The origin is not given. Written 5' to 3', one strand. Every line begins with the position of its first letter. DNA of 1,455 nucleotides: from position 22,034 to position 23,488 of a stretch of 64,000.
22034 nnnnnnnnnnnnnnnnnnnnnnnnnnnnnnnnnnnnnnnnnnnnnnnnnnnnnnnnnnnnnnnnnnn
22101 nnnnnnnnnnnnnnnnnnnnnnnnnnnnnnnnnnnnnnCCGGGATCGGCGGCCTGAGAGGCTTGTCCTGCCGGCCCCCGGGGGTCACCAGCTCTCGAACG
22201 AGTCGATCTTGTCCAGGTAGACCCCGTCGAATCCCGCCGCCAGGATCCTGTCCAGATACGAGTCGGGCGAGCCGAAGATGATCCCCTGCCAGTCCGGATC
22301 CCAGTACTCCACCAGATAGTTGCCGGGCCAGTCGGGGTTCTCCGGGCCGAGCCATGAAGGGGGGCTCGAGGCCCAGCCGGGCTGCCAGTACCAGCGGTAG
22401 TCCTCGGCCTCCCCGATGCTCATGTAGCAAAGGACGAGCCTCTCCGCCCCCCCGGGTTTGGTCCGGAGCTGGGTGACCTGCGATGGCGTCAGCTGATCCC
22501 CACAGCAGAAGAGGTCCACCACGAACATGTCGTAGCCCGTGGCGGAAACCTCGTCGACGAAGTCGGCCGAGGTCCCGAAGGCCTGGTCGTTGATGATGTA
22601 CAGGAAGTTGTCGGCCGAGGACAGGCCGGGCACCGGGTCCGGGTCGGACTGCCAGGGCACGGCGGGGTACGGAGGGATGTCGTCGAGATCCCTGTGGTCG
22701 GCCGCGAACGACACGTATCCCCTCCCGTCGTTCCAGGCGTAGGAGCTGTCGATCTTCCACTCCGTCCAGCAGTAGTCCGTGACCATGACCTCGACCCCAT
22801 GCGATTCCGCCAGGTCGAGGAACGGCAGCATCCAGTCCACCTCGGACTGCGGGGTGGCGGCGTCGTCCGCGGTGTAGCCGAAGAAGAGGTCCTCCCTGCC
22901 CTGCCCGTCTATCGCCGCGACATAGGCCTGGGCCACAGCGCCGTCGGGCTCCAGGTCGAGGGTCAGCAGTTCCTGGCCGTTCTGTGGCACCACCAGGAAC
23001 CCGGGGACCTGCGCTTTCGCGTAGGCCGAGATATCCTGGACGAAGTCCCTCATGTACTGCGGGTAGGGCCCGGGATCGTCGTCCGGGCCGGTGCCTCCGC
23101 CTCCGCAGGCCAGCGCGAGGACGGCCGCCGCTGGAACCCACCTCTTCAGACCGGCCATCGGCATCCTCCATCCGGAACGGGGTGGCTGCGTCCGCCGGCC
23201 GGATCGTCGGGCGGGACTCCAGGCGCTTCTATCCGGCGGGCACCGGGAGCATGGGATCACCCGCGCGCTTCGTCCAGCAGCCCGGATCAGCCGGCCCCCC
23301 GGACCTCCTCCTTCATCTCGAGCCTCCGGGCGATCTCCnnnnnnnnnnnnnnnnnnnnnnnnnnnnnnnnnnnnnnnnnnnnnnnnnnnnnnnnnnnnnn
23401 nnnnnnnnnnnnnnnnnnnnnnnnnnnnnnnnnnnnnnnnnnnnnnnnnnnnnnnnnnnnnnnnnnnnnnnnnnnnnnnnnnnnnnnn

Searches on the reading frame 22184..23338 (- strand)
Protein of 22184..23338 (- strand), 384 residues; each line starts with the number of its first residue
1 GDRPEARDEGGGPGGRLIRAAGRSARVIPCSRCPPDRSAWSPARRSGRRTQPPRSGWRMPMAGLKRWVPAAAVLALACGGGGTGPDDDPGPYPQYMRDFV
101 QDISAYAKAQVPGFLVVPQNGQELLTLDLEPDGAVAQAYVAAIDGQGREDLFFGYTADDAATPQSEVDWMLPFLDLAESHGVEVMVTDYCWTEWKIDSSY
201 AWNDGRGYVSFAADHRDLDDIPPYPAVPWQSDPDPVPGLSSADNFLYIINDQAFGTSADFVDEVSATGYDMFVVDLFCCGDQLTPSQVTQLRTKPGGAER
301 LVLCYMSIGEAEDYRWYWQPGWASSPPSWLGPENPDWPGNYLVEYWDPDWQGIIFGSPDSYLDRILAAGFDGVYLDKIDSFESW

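Call 67: search_protein_families(library=pfam, proteins=[window:22184-23338:-], max_evalue=0.0001)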
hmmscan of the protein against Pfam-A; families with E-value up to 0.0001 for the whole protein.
window:22184-23338:- (384 aa): 1 family
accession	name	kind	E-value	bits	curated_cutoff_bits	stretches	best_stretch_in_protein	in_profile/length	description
PF03537.19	Glyco_hydro_114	-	2.8e-16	59.9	27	1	266-382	14-119/231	Glycoside-hydrolase family GH114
